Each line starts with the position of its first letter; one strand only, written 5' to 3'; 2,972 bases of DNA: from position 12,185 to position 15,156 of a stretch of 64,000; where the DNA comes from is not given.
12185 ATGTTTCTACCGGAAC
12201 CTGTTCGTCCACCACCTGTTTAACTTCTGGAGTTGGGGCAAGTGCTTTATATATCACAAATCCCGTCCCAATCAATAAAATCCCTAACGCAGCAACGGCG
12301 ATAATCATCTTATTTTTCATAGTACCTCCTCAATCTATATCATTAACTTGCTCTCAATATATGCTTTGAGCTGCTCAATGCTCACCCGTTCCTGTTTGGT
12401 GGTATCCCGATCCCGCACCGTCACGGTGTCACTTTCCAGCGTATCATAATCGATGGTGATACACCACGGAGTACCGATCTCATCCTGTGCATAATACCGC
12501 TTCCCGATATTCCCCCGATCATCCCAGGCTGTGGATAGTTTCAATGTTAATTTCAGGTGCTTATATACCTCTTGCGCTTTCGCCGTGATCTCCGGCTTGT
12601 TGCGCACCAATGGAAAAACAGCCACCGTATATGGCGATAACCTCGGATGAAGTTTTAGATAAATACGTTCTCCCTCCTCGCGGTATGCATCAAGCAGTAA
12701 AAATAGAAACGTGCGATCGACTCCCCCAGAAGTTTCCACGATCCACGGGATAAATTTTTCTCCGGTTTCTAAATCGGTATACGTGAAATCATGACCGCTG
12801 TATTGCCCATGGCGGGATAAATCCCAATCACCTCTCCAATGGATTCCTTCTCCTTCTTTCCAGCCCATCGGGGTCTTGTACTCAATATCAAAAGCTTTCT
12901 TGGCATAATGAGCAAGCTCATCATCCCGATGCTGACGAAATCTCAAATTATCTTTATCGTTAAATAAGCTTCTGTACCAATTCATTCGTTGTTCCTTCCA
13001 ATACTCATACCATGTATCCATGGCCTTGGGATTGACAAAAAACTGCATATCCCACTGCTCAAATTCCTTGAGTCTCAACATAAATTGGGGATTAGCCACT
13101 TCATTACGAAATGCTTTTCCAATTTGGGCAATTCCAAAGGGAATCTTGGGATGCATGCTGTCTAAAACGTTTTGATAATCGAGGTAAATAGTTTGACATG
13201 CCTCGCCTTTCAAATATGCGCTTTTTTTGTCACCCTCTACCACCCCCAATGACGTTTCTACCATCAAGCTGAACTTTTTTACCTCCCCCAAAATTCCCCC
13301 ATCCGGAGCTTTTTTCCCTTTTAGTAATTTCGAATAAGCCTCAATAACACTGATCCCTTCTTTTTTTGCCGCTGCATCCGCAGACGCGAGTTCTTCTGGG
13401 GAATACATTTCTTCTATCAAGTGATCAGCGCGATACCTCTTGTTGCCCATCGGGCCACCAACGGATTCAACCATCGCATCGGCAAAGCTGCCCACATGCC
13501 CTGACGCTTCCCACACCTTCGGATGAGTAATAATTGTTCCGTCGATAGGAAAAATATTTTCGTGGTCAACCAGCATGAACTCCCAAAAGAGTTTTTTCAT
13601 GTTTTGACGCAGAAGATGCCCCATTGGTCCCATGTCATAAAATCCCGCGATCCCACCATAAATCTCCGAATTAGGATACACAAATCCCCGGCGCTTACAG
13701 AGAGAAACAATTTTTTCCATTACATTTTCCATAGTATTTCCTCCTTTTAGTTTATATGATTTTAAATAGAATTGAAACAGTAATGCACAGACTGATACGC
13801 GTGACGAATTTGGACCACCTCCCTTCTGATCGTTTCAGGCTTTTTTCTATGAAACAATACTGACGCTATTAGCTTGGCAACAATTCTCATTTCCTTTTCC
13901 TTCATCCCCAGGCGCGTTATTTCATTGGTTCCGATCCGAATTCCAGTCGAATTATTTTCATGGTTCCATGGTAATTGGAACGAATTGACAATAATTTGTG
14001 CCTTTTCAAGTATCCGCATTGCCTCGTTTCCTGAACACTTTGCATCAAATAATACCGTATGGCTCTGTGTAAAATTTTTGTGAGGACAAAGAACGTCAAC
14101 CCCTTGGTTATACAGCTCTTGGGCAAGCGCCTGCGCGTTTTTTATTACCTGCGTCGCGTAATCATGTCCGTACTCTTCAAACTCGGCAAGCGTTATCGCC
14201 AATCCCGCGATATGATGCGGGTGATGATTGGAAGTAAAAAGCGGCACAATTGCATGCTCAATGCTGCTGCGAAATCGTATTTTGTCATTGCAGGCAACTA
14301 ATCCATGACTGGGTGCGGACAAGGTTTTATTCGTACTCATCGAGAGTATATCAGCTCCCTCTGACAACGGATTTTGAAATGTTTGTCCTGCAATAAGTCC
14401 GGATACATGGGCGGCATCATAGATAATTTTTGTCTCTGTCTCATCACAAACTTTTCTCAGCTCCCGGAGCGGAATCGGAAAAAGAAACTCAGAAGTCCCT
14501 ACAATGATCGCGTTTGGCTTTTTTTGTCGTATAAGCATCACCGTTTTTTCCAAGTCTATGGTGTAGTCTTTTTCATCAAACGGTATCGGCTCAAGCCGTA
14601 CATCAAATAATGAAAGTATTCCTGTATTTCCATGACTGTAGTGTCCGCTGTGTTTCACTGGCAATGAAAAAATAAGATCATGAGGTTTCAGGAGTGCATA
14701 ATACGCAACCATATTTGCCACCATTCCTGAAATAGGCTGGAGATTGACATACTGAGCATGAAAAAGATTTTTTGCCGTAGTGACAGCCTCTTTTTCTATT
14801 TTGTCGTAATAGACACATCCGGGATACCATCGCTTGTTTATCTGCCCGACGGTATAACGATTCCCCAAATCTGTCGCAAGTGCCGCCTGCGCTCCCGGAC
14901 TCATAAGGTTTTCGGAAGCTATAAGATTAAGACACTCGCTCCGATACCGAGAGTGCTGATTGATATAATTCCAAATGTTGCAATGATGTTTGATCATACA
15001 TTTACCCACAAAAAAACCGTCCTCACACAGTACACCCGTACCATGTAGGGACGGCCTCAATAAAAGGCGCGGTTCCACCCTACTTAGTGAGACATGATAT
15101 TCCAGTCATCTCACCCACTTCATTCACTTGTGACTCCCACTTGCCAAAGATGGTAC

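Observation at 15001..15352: Tandem T-box-like leader (UGGA bulge, fits tRNA-Gly) controlling a glyA-glyQS operon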

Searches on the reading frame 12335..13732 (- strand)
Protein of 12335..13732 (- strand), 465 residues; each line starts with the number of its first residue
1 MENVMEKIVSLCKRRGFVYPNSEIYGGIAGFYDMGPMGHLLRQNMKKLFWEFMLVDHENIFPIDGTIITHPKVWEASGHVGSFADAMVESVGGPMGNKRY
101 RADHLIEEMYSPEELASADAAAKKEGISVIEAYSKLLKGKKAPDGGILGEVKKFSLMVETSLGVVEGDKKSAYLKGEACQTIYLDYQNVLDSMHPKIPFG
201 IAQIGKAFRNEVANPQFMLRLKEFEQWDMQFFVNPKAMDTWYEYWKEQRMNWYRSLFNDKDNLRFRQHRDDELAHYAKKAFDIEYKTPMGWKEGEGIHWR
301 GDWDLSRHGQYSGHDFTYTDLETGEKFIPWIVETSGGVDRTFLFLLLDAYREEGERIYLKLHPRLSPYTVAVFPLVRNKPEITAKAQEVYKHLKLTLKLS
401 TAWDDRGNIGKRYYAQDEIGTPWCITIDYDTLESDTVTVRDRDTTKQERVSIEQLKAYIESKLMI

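Call 9: search_protein_families(library=ncbifam, proteins=[window:12335-13732:-])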
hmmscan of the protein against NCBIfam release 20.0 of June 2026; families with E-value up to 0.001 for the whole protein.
window:12335-13732:- (465 aa): 10 families
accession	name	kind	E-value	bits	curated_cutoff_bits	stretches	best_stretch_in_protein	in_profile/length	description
NF003211.1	PRK04173.1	equivalog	2.6e-163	544.1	312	1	5-459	1-454/454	glycine--tRNA ligase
TIGR00389.1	glyS_dimeric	equivalog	1.1e-132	443.5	243.3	3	5-253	3-239/565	glycine--tRNA ligase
NF011484.0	PRK14894.1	equivalog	2.1e-100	336.4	1050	3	148-353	115-336/539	glycine--tRNA ligase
NF008979.1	PRK12325.1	exception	9.2e-11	41.2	550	1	365-459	342-436/437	proline--tRNA ligase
TIGR00408.1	proS_fam_I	equivalog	1.1e-10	41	437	1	191-461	118-379/475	proline--tRNA ligase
NF006625.0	PRK09194.1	equivalog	1.5e-09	37.3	558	1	362-459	462-558/559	proline--tRNA ligase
NF003068.0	PRK03991.1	equivalog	3.3e-09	35.7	484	1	315-462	446-591/613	threonine--tRNA ligase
TIGR00409.1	proS_fam_II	equivalog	3.1e-07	29.6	306.7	1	365-461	471-567/568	proline--tRNA ligase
TIGR00418.1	thrS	equivalog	2.2e-05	23.6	383.65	0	354-461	466-563/565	threonine--tRNA ligase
TIGR00442.1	hisS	equivalog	0.00045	19.3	286.75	0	379-451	333-405/406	histidine--tRNA ligase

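Call 25: find_homologous_proteins(query=window:12335-13732:-, max_evalue=1e-60)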
Query window:12335-13732:- (465 aa): 7999 proteins with E <= 1e-60 among 8000 candidates; the best 120 are listed.
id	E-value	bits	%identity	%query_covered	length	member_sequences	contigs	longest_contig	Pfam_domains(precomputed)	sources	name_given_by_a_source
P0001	4.9e-294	993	90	100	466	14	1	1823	PF03129.26,PF00587.31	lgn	-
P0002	2.0e-285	965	87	99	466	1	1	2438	PF03129.26,PF00587.31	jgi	jgi:glycyl-tRNA synthetase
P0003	5.9e-284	960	87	98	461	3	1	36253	PF03129.26,PF00587.31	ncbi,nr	ncbi:glycine--tRNA ligase [Candidatus Gottesmanbacteria bacterium]|nr:glycine--tRNA ligase [Candidat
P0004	9.4e-256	867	79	98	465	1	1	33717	PF03129.26,PF00587.31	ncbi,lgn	-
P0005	2.2e-255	866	79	98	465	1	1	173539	PF03129.26,PF00587.31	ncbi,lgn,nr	ncbi:MAG: glycine--tRNA ligase [bacterium]|nr:glycine--tRNA ligase [bacterium]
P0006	2.7e-239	813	74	98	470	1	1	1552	PF03129.26,PF00587.31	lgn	-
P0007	5.4e-217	739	69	98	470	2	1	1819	PF03129.26,PF00587.31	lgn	-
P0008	2.0e-207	708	67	99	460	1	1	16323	PF03129.26,PF00587.31,PF28494.1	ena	-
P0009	3.8e-207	707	67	99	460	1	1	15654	PF03129.26,PF00587.31,PF28494.1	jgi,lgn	-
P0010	5.9e-207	706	66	99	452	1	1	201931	PF03129.26,PF00587.31,PF28494.1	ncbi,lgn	ncbi:MAG: glycine--tRNA ligase [Patescibacteria group bacterium]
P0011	2.5e-206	704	66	99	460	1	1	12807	PF03129.26,PF00587.31,PF28494.1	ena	-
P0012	7.1e-206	703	66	99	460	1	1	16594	PF03129.26,PF00587.31,PF28494.1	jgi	-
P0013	1.0e-205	702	66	99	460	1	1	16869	PF03129.26,PF00587.31,PF28494.1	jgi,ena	-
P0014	5.3e-205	700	66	99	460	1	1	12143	PF03129.26,PF00587.31,PF28494.1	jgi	-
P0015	1.0e-204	699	66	99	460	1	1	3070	PF03129.26,PF00587.31,PF28494.1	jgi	-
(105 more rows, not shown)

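Call 26: find_encoding_contigs(protein=P0004, flank=4000, max_places=2)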
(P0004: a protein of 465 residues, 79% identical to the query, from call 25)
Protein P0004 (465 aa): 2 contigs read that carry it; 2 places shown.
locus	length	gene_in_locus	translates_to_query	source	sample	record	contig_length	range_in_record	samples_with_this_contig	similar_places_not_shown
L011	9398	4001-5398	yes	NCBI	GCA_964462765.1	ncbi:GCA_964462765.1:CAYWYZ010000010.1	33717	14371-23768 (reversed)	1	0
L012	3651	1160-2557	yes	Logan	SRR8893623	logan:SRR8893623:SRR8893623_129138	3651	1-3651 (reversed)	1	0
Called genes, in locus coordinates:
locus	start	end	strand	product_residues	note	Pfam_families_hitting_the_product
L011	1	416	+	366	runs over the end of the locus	PF00483:NTP_transferase, PF22640:ManC_GMP_beta-helix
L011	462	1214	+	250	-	PF02397:Bac_transf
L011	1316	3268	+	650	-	PF13196:DUF4012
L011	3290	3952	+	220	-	PF11967:RecO_N, PF02565:RecO_C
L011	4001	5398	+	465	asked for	PF00587:tRNA-synt_2b, PF03129:HGTP_anticodon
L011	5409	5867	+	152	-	PF00583:Acetyltransf_1, PF13673:Acetyltransf_10, PF13508:Acetyltransf_7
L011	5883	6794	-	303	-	PF00892:EamA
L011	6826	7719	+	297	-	PF01795:Methyltransf_5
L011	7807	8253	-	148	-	-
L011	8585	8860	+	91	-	-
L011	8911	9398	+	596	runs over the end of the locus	PF03717:PBP_dimer, PF00905:Transpeptidase, PF13354:Beta-lactamase2 (faint)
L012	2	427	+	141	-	?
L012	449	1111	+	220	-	PF11967:RecO_N, PF02565:RecO_C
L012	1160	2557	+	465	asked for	PF00587:tRNA-synt_2b, PF03129:HGTP_anticodon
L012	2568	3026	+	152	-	PF00583:Acetyltransf_1, PF13673:Acetyltransf_10, PF13508:Acetyltransf_7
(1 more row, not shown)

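Call 27: find_encoding_contigs(protein=P0005, flank=4000, max_places=2)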
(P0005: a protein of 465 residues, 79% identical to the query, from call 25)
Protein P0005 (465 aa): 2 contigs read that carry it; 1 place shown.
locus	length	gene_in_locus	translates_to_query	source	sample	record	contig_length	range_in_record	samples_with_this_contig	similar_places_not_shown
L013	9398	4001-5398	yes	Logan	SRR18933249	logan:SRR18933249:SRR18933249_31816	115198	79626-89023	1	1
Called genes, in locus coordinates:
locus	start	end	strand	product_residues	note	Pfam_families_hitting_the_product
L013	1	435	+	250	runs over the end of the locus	PF02397:Bac_transf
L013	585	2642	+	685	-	PF13196:DUF4012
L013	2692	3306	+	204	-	PF11967:RecO_N, PF02565:RecO_C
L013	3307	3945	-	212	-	PF00702:Hydrolase, PF12710:HAD, PF08282:Hydrolase_3 (weak)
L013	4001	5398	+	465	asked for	PF00587:tRNA-synt_2b, PF03129:HGTP_anticodon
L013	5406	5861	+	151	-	PF00583:Acetyltransf_1, PF13673:Acetyltransf_10 (weak), PF13508:Acetyltransf_7 (weak)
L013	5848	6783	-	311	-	PF00892:EamA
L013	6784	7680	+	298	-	PF01795:Methyltransf_5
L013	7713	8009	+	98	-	-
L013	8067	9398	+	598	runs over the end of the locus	PF03717:PBP_dimer, PF13354:Beta-lactamase2 (faint), PF00905:Transpeptidase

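Call 28: find_encoding_contigs(protein=P0010, flank=4000, max_places=2)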
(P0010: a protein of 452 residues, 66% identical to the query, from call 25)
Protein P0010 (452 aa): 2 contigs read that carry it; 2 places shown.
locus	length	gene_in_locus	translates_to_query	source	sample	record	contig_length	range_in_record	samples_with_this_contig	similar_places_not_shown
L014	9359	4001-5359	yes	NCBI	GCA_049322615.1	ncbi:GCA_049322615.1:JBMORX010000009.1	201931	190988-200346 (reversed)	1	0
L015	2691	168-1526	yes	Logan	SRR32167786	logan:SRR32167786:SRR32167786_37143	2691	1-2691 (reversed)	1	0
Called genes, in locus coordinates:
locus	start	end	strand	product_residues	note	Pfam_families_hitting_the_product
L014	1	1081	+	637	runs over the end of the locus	PF13196:DUF4012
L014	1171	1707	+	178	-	PF11967:RecO_N, PF02565:RecO_C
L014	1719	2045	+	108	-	-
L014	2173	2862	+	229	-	PF20803:PaaX_M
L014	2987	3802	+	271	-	PF13489:Methyltransf_23 (weak), PF13847:Methyltransf_31, PF08241:Methyltransf_11, PF08242:Methyltransf_12, PF13649:Methyltransf_25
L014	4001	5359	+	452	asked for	PF28494:GlyRS_ins_1 (weak), PF00587:tRNA-synt_2b, PF03129:HGTP_anticodon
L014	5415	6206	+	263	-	-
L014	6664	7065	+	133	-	PF02381:MraZ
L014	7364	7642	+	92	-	-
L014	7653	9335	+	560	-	PF03717:PBP_dimer, PF13354:Beta-lactamase2 (faint), PF00905:Transpeptidase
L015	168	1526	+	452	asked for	PF28494:GlyRS_ins_1 (weak), PF00587:tRNA-synt_2b, PF03129:HGTP_anticodon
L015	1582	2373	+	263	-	-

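Call 29: find_encoding_contigs(protein=P0008, flank=4000, max_places=2)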
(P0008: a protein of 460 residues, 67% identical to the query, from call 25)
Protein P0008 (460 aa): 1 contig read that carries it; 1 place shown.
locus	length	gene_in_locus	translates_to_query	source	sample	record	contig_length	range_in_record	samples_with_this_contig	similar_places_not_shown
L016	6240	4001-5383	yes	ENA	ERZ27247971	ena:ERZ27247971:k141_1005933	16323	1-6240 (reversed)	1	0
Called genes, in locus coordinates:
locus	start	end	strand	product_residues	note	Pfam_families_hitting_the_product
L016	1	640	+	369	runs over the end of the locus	PF00483:NTP_transferase, PF22640:ManC_GMP_beta-helix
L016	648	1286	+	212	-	PF02397:Bac_transf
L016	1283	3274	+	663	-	PF13196:DUF4012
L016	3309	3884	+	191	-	PF11967:RecO_N, PF02565:RecO_C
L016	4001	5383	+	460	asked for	PF28494:GlyRS_ins_1 (weak), PF00587:tRNA-synt_2b, PF03129:HGTP_anticodon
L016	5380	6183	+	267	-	-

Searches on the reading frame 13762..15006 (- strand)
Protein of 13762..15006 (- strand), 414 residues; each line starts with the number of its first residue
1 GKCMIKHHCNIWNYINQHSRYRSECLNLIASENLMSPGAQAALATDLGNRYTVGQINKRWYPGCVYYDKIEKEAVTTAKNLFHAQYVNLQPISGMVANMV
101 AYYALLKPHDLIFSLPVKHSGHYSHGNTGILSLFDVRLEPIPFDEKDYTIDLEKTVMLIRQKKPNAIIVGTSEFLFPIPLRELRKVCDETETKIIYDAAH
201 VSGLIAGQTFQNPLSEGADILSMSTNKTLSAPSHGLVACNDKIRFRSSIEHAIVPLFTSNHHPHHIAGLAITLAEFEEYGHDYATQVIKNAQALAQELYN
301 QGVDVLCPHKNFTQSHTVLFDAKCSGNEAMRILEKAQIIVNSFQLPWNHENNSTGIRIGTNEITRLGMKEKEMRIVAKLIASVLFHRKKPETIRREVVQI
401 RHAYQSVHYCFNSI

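Call 9: search_protein_families(library=ncbifam, proteins=[window:13762-15006:-])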
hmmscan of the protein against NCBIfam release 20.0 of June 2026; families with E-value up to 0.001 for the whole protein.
window:13762-15006:- (414 aa): 7 families
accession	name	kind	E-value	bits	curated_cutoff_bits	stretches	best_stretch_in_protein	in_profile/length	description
NF000586.1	PRK00011.1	subfamily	4.3e-117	391.3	335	1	10-406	3-403/404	serine hydroxymethyltransferase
TIGR04506.1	F_threo_transal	equivalog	4.5e-68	230.5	650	1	12-411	7-408/609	fluorothreonine transaldolase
NF010094.0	PRK13580.1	equivalog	1.3e-59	202.2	735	2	117-389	176-450/496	glycine hydroxymethyltransferase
TIGR00858.1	bioF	equivalog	2.3e-06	26.6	426.45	1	92-305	88-297/365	8-amino-7-oxononanoate synthase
NF005394.0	PRK06939.1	equivalog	6.8e-06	25.1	460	1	179-347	192-359/397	glycine C-acetyltransferase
TIGR01822.1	2am3keto_CoA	equivalog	4.1e-05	22.7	493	1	179-346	188-354/393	glycine C-acetyltransferase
TIGR04427.1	PLP_DesI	equivalog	0.00029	20.1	650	1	149-242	125-215/390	dTDP-4-dehydro-6-deoxyglucose aminotransferase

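Call 10: find_related_loci(query=window:13762-15006:-, collection=genome_contigs, flank=3000)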
Query window:13762-15006:- (414 aa) in genome_contigs; peptide patterns used: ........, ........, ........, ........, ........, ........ (x = any residue, [..] = any of these).
50 stretches matched a pattern; 10 encode a relative of the query (tblastn E <= 1e-3); 10 distinct loci.
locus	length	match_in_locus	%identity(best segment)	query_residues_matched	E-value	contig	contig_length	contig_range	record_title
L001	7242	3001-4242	89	1-414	0e+0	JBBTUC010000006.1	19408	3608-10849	MAG: Patescibacteria group bacterium isolate H43-bin113_1 H43_bin113_1_000000000006, whole genome shotgun sequence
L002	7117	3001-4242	86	1-414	0e+0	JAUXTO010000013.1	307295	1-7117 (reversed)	MAG: Candidatus Gottesmanbacteria bacterium isolate C13_maxbin.100 C13_k141_57608, whole genome shotgun sequence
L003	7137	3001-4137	35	6-384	1e-65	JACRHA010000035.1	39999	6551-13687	MAG: Nitrospirae bacterium isolate NC_groundwater_1765_Pr3_B-0.1um_46_13 SR-2_scaffold_141_635960, whole genome shotgun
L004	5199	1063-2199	35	6-384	4e-65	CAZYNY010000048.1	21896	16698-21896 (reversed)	MAG TPA_asm: uncultured Nitrospirota bacterium isolate binchicken_co213_54 genome assembly, contig: NODE_3999_length_218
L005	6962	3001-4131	35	11-387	9e-67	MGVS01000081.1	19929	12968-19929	MAG: Elusimicrobia bacterium RIFOXYD2_FULL_34_15 rifoxyd2_full_scaffold_387, whole genome shotgun sequence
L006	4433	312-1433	33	11-384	1e-59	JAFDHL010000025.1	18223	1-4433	MAG: Deltaproteobacteria bacterium isolate Meg22_1214_Bin_234 Meg22_1214_Bin_234_scaffold_9935, whole genome shotgun seq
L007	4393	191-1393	32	6-393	3e-56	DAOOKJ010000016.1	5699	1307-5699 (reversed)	MAG TPA_asm: Candidatus Paceibacterota bacterium isolate AMR_MDS_2730 NODE_11419_length_5699_cov_20.834692, whole genome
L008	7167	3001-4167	32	11-397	5e-56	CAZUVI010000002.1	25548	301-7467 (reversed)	MAG TPA_asm: uncultured Candidatus Saccharibacteria bacterium isolate SRP050083_co2_152 genome assembly, contig: NODE_12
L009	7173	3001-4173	31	10-397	4e-50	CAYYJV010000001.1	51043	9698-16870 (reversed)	MAG TPA_asm: uncultured Candidatus Saccharibacteria bacterium isolate binchicken_co184_129 genome assembly, contig: NODE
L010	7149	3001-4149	29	11-380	5e-45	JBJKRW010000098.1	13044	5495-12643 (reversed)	MAG: Microgenomates group bacterium isolate Bin_68 S1Ck127_3598315_flag_1_multi_6.0000_len_13044, whole genome shotgun s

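Call 31: find_homologous_proteins(query=window:13762-15006:-, max_evalue=1e-40)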
Query window:13762-15006:- (414 aa): 2074 proteins with E <= 1e-40 among 7797 candidates; the best 120 are listed.
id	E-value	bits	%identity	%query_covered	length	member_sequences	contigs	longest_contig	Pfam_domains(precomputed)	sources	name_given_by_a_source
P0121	4.2e-256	867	91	99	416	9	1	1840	PF00464.26,PF00155.28,PF01212.28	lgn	-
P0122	5.4e-252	854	88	100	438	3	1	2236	PF00464.26,PF00155.28,PF01212.28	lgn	-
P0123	1.9e-239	813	85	100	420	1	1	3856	PF00464.26,PF00155.28,PF01212.28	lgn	-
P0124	6.8e-230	781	82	99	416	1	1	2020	PF00464.26,PF00155.28,PF01212.28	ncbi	-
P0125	8.0e-210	715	100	76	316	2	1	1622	PF00464.26,PF01212.28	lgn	-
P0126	2.6e-203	693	72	98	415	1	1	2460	PF00464.26,PF00155.28,PF01212.28,PF01041.24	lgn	-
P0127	5.0e-202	689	71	97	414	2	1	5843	PF00464.26,PF00155.28,PF01212.28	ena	-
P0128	2.2e-195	667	70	99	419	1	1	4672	PF00464.26,PF00155.28,PF01212.28,PF01041.24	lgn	-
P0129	1.1e-192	659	70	96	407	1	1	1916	PF00464.26,PF00155.28,PF01212.28,PF01041.24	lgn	-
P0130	2.3e-190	651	68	96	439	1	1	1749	PF00464.26,PF00155.28,PF01212.28,PF01041.24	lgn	-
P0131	3.7e-189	647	68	99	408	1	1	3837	PF00464.26,PF00155.28,PF01212.28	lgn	-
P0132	3.8e-189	647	69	96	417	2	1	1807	PF00464.26,PF00155.28,PF01212.28,PF01041.24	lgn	-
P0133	1.4e-188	645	69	96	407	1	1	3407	PF00464.26,PF00155.28,PF01212.28,PF01041.24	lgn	-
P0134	4.6e-188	643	69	96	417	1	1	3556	PF00464.26,PF00155.28,PF01212.28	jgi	jgi:glycine hydroxymethyltransferase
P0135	2.3e-186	638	67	97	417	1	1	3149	PF00464.26,PF00155.28,PF01212.28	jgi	-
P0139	3.6e-175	601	65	97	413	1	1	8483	PF00464.26,PF00155.28,PF01212.28,PF01041.24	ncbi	-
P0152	4.0e-165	568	59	98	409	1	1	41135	PF00464.26,PF00155.28,PF01212.28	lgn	-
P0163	7.0e-142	491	55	98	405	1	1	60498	PF00464.26,PF00155.28,PF01212.28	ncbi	-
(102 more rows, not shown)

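Call 32: find_encoding_contigs(protein=P0127, flank=3000, max_places=2)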
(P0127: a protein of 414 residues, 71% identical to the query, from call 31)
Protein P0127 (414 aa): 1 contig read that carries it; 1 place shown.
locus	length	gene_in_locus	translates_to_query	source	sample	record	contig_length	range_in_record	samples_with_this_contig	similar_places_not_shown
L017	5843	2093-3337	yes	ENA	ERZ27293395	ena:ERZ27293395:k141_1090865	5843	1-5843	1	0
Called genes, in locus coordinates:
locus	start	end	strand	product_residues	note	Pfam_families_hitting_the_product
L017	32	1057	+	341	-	PF00872:Transposase_mut (weak)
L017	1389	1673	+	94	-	-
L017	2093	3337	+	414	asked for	PF00464:SHMT, PF00155:Aminotran_1_2, PF01212:Beta_elim_lyase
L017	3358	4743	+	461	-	PF28494:GlyRS_ins_1 (weak), PF00587:tRNA-synt_2b, PF03129:HGTP_anticodon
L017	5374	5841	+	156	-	?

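Call 33: find_encoding_contigs(protein=P0139, flank=3000, max_places=2)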
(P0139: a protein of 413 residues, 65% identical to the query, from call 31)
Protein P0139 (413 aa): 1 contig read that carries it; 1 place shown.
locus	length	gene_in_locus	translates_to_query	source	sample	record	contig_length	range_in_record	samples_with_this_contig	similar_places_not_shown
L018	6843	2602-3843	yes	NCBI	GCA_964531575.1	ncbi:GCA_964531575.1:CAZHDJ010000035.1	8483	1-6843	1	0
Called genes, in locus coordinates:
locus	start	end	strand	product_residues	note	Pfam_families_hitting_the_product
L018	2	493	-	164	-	?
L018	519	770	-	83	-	PF14242:DUF4342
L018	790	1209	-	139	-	PF01850:PIN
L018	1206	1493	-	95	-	-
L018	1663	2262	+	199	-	-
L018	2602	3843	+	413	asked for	PF00464:SHMT, PF00155:Aminotran_1_2, PF01212:Beta_elim_lyase (weak), PF01041:DegT_DnrJ_EryC1 (weak)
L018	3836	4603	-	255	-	PF00459:Inositol_P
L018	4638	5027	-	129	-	PF01850:PIN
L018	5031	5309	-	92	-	PF02604:PhdYeFM_antitox (faint)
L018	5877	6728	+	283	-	PF04321:RmlD_sub_bind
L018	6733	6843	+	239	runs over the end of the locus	PF00535:Glycos_transf_2, PF13641:Glyco_tranf_2_3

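Call 34: find_encoding_contigs(protein=P0152, flank=3000, max_places=2)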
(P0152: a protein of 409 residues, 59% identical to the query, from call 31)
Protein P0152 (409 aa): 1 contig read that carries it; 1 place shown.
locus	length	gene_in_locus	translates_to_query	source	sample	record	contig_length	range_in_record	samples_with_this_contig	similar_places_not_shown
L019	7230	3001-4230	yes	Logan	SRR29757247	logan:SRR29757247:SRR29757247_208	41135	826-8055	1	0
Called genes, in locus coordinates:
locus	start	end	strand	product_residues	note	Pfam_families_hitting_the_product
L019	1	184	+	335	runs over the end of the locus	?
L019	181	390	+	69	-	PF00403:HMA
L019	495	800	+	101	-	-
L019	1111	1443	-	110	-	-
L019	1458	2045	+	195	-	PF13091:PLDc_2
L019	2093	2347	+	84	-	-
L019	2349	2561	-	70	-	PF13560:HTH_31, PF12844:HTH_19, PF01381:HTH_3, PF13443:HTH_26 (weak)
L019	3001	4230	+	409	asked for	PF00464:SHMT, PF00155:Aminotran_1_2, PF01212:Beta_elim_lyase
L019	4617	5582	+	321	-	PF00696:AA_kinase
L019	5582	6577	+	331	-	PF03447:NAD_binding_3 (weak), PF00742:Homoserine_dh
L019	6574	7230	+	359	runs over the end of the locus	PF01118:Semialdhyde_dh, PF02774:Semialdhyde_dhC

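Call 35: find_encoding_contigs(protein=P0163, flank=3000, max_places=2)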
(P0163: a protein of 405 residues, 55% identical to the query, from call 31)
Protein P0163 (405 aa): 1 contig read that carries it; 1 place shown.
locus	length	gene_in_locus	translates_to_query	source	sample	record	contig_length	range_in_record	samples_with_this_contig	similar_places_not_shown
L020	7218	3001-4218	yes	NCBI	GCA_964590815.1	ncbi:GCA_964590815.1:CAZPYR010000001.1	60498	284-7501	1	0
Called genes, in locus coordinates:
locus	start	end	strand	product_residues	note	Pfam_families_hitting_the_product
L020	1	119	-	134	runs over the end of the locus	?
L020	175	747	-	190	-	PF00565:SNase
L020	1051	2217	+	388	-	PF00571:CBS (faint)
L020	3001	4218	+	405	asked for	PF00464:SHMT, PF00155:Aminotran_1_2, PF01212:Beta_elim_lyase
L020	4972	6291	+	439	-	-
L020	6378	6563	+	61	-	-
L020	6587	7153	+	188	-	PF05014:Nuc_deoxyrib_tr (weak)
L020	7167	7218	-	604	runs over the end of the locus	PF00989:PAS, PF08448:PAS_4, PF13188:PAS_8 (weak), PF13426:PAS_9, PF08447:PAS_3, PF00512:HisKA, PF02518:HATPase_c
